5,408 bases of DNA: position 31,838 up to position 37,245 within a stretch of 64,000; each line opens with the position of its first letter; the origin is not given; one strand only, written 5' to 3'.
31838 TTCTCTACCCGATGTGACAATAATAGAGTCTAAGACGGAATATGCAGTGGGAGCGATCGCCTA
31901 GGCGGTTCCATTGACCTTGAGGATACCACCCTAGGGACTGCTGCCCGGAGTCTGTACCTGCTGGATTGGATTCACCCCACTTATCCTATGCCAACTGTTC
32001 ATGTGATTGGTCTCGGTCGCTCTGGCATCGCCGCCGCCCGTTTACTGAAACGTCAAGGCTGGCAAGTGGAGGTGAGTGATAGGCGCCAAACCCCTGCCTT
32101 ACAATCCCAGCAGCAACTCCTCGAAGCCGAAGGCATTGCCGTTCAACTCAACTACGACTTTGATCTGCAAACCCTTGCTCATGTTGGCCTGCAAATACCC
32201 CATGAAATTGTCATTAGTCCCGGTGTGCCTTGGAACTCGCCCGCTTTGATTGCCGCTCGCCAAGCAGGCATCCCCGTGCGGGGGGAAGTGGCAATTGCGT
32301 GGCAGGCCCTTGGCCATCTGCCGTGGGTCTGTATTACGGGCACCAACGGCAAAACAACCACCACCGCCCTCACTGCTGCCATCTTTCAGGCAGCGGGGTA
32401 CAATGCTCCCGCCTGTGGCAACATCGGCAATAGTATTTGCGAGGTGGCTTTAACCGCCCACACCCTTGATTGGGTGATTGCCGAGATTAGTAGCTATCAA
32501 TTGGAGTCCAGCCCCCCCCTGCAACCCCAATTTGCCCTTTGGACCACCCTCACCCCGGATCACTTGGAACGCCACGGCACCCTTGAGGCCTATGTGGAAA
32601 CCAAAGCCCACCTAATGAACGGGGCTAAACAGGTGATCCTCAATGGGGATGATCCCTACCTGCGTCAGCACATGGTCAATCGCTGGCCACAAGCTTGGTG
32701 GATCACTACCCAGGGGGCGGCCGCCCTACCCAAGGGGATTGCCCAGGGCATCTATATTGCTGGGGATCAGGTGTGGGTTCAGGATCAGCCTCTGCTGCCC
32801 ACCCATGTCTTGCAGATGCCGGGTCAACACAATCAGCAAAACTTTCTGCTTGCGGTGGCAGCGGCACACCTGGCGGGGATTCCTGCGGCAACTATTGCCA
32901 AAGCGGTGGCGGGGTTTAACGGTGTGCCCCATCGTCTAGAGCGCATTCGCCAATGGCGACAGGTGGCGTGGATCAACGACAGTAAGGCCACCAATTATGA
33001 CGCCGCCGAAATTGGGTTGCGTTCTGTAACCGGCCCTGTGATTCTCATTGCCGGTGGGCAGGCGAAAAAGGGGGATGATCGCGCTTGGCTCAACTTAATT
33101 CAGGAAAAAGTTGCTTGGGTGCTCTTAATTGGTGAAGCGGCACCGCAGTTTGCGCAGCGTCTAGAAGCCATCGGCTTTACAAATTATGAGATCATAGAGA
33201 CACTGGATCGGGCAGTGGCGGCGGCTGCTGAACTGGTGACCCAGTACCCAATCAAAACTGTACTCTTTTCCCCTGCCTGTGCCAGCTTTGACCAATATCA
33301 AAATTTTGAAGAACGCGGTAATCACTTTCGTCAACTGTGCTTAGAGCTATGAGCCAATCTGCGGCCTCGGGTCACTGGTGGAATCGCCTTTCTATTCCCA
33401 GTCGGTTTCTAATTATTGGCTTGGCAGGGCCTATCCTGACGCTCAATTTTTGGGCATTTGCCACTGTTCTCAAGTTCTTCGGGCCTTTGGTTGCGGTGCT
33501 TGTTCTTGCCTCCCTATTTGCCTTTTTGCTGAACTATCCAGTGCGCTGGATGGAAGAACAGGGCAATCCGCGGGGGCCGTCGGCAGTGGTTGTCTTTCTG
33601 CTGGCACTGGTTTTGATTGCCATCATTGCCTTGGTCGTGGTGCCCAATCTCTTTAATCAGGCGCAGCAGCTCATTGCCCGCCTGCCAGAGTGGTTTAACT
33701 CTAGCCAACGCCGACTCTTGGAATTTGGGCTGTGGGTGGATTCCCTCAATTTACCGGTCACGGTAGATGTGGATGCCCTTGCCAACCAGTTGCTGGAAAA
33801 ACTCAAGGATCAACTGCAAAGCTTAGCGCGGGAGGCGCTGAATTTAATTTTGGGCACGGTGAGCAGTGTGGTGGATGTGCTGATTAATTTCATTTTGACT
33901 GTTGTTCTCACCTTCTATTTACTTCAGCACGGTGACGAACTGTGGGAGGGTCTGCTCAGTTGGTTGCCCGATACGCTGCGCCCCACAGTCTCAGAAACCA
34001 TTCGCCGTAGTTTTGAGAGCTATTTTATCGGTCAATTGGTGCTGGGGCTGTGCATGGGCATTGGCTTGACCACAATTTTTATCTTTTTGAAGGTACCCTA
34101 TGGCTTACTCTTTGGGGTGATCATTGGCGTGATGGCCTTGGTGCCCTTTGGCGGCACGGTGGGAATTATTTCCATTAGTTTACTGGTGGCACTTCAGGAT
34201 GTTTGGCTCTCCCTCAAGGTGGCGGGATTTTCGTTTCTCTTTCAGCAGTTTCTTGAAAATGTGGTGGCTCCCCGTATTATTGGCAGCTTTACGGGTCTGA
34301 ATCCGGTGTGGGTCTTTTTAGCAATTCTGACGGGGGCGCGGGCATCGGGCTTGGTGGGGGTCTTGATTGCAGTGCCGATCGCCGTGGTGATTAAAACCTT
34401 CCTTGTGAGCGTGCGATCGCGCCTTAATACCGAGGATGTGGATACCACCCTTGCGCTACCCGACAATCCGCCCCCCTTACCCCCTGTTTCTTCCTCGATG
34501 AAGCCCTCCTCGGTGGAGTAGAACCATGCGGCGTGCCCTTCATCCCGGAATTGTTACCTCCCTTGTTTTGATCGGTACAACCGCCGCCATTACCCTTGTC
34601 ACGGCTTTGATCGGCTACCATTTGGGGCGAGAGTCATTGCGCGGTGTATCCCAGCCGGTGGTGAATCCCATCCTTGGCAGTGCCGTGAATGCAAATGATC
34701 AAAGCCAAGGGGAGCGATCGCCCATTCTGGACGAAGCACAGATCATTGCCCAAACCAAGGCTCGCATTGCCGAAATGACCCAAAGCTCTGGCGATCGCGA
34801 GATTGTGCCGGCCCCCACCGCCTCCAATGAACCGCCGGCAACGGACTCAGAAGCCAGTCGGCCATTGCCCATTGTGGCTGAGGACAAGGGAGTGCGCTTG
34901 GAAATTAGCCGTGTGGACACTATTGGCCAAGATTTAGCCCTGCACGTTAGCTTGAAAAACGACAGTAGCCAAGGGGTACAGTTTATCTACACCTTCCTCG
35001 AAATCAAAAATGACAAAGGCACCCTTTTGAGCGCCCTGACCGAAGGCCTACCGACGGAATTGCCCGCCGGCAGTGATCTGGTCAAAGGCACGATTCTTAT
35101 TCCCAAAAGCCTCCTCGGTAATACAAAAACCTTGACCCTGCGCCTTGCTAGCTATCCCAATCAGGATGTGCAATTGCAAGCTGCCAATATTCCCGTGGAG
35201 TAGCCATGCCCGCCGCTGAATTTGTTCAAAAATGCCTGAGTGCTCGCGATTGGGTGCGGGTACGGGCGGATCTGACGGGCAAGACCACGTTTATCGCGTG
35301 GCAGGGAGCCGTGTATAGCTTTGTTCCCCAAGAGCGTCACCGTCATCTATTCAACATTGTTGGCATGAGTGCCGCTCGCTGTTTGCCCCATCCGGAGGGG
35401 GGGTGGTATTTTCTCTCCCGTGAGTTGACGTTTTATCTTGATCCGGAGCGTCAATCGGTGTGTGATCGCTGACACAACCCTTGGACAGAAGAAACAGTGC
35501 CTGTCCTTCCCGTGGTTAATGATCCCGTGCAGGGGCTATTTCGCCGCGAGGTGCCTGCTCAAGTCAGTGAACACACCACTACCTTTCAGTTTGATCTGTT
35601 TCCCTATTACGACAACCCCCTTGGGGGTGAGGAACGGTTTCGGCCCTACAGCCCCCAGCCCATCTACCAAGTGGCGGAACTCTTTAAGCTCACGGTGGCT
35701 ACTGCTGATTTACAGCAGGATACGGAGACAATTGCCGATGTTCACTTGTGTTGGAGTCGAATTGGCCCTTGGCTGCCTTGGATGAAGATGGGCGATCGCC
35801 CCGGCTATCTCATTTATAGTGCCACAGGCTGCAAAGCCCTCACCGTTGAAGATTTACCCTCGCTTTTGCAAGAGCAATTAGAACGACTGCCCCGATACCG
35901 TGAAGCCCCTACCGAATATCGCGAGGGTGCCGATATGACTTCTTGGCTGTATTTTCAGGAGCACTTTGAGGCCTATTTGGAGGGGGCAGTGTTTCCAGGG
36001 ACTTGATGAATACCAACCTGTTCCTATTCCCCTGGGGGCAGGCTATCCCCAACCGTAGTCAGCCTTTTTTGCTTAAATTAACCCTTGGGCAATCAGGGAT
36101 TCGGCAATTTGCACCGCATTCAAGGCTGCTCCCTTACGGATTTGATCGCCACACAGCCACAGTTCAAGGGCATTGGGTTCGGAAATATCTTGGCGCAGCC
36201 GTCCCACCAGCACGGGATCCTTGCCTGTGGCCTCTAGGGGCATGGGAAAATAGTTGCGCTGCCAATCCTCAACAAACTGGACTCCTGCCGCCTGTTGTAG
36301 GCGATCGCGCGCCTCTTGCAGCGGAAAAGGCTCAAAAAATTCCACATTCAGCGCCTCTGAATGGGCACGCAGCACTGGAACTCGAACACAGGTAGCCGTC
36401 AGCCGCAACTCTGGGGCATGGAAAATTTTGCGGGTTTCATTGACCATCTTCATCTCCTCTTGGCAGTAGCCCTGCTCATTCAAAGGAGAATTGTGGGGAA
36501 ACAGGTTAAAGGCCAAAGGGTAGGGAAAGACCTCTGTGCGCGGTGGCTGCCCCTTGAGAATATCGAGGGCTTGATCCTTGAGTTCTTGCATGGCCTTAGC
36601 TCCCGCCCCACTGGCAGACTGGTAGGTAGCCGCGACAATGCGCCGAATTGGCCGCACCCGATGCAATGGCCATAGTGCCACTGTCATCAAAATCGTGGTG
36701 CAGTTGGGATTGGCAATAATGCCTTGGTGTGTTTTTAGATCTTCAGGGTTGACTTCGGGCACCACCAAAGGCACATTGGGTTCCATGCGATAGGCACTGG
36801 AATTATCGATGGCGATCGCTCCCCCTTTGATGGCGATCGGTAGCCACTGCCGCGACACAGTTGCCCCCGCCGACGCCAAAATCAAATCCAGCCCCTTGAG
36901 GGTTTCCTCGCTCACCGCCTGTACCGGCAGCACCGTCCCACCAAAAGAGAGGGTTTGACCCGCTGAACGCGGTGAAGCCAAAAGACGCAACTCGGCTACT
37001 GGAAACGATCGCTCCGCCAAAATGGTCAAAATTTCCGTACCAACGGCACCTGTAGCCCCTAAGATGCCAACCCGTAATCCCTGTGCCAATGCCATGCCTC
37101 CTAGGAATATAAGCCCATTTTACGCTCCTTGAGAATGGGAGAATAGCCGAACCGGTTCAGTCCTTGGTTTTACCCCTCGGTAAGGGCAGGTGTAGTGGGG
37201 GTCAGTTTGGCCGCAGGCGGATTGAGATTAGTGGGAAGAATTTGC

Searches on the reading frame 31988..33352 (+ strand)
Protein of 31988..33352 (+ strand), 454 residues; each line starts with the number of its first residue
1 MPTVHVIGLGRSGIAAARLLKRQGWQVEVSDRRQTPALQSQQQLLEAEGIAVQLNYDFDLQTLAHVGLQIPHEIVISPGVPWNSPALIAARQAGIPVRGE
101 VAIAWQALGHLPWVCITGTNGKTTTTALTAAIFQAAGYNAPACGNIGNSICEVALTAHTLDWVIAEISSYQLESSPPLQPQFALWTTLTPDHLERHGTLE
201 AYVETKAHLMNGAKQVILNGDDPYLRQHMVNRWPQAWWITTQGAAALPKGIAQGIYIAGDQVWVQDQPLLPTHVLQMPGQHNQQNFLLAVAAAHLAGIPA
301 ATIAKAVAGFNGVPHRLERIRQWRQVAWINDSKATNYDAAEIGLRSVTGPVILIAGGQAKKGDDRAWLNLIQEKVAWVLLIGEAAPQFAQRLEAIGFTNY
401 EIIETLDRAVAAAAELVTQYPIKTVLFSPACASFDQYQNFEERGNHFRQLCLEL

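Call 36: search_protein_families(library=pfam, proteins=[window:31988-33352:+])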
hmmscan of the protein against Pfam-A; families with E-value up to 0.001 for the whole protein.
window:31988-33352:+ (454 aa): 3 families
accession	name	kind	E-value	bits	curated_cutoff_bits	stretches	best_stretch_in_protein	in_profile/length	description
PF08245.18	Mur_ligase_M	-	1.4e-25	90.9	24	1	116-293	1-200/200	Mur ligase middle domain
PF21799.2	MurD-like_N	-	1.3e-13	51.5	27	1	4-99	3-88/88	Mur ligase MurD-like, N-terminal domain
PF02875.26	Mur_ligase_C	-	8.8e-09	36.7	28.4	1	315-431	1-127/127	Mur ligase, glutamate ligase domain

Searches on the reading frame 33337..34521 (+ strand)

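Call 36: search_protein_families(library=pfam, proteins=[window:33337-34521:+])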
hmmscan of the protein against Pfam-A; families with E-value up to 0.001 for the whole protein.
window:33337-34521:+ (394 aa): 1 family
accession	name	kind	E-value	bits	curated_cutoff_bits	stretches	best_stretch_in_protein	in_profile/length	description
PF01594.21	AI-2E_transport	-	7.6e-69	232.8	34.3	1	29-356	2-323/327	AI-2E family transporter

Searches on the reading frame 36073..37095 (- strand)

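Call 36: search_protein_families(library=pfam, proteins=[window:36073-37095:-])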
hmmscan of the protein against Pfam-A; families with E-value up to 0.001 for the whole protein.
window:36073-37095:- (340 aa): 2 families
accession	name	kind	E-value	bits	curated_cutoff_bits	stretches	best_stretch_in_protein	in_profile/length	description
PF02774.23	Semialdhyde_dhC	-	5.4e-48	164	26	1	142-321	2-184/184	Semialdehyde dehydrogenase, dimerisation domain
PF01118.30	Semialdhyde_dh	-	1.4e-34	119.6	26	1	8-122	1-120/121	Semialdehyde dehydrogenase, NAD binding domain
